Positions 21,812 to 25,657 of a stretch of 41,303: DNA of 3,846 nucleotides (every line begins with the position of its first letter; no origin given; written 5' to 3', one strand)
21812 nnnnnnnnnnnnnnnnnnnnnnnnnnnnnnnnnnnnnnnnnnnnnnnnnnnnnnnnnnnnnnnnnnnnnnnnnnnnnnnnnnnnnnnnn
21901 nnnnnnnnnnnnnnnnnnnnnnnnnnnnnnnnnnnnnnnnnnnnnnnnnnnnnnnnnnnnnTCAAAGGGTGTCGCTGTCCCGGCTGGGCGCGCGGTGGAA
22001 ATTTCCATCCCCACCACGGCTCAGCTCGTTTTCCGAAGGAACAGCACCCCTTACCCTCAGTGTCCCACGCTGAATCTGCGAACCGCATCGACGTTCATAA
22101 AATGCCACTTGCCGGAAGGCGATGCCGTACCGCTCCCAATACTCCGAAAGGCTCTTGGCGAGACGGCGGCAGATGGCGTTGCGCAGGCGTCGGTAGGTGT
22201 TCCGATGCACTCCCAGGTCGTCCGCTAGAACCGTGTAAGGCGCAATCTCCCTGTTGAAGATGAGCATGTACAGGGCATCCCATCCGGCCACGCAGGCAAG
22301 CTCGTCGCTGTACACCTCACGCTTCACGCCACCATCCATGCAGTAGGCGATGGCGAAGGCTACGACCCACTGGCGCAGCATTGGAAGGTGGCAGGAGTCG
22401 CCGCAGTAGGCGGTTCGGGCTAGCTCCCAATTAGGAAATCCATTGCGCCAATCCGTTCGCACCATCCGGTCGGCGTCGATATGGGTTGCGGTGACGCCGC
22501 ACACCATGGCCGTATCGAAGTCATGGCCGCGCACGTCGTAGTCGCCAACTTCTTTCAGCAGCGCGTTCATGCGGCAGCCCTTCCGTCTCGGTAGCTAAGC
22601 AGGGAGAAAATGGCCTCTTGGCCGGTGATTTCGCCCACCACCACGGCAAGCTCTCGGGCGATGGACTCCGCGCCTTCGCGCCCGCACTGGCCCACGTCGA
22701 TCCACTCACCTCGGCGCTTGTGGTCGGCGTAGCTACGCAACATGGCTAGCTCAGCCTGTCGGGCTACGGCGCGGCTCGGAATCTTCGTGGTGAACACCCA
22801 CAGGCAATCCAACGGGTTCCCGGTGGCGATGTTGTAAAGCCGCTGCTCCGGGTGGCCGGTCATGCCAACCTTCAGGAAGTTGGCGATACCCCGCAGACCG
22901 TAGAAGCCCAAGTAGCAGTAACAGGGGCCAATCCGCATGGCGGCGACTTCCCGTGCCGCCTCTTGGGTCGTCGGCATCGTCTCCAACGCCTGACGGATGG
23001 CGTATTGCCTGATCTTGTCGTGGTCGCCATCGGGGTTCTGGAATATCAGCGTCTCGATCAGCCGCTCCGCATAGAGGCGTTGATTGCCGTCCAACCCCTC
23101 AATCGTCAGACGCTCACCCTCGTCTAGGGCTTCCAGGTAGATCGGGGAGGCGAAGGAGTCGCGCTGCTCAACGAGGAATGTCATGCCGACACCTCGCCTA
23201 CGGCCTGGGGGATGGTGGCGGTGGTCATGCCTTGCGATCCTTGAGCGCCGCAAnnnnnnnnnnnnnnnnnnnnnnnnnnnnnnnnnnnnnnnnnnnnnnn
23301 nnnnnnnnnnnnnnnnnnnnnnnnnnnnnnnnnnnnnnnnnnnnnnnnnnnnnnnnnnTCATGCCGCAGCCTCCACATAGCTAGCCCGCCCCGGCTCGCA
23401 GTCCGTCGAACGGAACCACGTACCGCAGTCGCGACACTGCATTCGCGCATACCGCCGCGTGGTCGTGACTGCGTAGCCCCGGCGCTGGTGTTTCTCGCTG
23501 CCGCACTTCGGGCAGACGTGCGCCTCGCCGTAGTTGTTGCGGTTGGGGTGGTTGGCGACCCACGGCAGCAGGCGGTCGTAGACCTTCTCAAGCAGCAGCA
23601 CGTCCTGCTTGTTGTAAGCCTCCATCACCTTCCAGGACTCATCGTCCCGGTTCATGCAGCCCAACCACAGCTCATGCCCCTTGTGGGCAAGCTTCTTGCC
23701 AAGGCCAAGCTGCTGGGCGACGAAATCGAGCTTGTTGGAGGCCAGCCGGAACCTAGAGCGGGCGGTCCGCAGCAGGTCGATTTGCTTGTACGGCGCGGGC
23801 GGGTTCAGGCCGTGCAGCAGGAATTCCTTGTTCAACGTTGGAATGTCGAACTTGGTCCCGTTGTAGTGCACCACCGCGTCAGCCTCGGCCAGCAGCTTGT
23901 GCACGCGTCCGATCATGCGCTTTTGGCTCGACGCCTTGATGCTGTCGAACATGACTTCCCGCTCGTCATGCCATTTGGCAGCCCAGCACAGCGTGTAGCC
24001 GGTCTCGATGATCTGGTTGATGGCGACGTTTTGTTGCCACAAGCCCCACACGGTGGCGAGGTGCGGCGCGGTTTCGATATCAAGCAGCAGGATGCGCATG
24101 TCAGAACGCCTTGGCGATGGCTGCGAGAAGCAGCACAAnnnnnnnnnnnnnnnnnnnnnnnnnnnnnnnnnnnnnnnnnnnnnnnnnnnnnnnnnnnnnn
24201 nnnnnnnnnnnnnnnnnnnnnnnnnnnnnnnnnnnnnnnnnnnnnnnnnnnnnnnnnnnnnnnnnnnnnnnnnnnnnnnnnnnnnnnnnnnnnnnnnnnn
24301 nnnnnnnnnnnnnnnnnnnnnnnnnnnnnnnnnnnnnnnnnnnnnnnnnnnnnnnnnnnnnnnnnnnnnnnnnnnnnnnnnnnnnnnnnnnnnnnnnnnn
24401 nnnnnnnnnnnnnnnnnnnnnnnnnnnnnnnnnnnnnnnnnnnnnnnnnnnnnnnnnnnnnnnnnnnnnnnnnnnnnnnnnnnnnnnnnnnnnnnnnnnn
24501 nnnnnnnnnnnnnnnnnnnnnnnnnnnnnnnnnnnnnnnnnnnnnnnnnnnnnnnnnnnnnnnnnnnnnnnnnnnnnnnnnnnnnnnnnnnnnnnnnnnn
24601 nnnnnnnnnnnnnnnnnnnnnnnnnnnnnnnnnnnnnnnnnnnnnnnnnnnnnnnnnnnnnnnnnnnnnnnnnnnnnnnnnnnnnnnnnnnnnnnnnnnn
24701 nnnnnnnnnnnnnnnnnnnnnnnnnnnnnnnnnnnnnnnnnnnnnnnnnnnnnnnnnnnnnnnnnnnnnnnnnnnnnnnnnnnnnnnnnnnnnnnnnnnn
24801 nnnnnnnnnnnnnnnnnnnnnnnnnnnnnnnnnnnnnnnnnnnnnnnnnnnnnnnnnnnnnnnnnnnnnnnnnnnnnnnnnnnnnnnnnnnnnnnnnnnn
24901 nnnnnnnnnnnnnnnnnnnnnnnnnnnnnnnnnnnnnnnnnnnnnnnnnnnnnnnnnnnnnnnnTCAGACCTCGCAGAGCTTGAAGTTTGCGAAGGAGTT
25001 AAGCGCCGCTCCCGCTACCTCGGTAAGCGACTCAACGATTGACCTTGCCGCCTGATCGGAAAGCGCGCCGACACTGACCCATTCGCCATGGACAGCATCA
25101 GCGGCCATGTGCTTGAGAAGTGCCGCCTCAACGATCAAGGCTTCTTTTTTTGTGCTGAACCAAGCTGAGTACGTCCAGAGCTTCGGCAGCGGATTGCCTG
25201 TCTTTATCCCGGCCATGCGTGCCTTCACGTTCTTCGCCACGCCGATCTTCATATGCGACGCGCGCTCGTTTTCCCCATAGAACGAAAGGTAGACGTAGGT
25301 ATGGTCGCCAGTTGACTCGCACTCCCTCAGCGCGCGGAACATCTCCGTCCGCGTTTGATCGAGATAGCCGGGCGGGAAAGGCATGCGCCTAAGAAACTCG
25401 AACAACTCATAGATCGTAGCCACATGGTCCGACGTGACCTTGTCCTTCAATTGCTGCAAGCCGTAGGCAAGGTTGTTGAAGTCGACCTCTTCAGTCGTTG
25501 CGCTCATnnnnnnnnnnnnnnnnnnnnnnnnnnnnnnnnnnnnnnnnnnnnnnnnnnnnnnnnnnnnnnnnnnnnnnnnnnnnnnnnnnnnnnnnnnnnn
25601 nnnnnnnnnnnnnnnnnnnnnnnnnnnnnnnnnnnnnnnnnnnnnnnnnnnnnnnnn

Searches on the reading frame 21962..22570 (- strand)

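Call 18: search_protein_families(library=pfam, max_evalue=0.01, proteins=[window:21962-22570:-])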
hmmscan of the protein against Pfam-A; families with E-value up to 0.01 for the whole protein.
window:21962-22570:- (202 aa): 1 family
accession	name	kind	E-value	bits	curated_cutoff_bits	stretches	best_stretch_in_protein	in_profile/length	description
PF13384.12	HTH_23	-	0.0087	16.3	24.6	0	109-133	17-41/50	Homeodomain-like domain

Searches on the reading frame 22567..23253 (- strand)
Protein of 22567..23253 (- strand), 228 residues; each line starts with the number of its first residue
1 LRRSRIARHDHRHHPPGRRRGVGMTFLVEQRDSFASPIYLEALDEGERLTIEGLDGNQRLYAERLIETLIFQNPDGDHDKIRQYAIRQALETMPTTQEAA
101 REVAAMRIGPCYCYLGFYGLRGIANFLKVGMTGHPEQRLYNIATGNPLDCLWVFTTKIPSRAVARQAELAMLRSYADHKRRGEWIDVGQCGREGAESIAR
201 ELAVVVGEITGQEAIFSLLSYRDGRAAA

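Call 18: search_protein_families(library=pfam, max_evalue=0.01, proteins=[window:22567-23253:-])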
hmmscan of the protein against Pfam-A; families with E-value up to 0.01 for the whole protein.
window:22567-23253:- (228 aa): 1 family
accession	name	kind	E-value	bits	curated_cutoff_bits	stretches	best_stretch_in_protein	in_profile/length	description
PF13455.12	MUG113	-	0.0011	20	22.3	1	127-187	1-61/73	Meiotically up-regulated gene 113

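Call 67: search_protein_families(library=ncbifam, max_evalue=0.01, proteins=[window:22567-23253:-])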
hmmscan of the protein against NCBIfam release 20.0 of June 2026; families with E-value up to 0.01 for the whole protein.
window:22567-23253:- (228 aa): 0 families

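Call 68: search_protein_families(library=padloc, max_evalue=0.001, proteins=[window:22567-23253:-])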
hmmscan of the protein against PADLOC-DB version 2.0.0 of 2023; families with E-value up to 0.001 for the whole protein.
window:22567-23253:- (228 aa): 0 families

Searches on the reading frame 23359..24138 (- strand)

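Call 18: search_protein_families(library=pfam, max_evalue=0.01, proteins=[window:23359-24138:-])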
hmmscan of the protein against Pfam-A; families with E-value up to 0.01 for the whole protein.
window:23359-24138:- (259 aa): 4 families
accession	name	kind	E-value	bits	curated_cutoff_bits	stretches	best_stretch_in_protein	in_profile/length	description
PF13482.12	RNase_H_2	-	1.1e-13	52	22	1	70-190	42-164/165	RNase_H superfamily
PF10108.15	DNA_pol_B_exo2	-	2.8e-06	27.6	24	1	63-119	26-85/213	Predicted 3'-5' exonuclease related to the exonuclease domain of PolB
PF00929.31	RNase_T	-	0.00043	21.3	24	1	69-153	67-152/164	Exonuclease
PF18551.6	TackOD1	-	0.0078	16.2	32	0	163-220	47-102/188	Thaumarchaeal output domain 1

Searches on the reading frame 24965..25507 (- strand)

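Call 18: search_protein_families(library=pfam, max_evalue=0.01, proteins=[window:24965-25507:-])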
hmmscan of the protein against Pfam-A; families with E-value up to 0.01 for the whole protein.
window:24965-25507:- (180 aa): 2 families
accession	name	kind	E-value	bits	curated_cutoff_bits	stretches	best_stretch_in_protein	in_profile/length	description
PF10544.15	T5orf172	-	8e-07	30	20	1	71-146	2-88/101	T5orf172 domain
PF13455.12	MUG113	-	0.00026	21.9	22.3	1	87-146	2-61/73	Meiotically up-regulated gene 113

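Call 67: search_protein_families(library=ncbifam, max_evalue=0.01, proteins=[window:24965-25507:-])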
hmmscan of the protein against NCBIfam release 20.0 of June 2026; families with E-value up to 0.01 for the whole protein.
window:24965-25507:- (180 aa): 0 families

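Call 68: search_protein_families(library=padloc, max_evalue=0.001, proteins=[window:24965-25507:-])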
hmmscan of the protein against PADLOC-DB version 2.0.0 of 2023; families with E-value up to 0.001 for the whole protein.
window:24965-25507:- (180 aa): 0 families
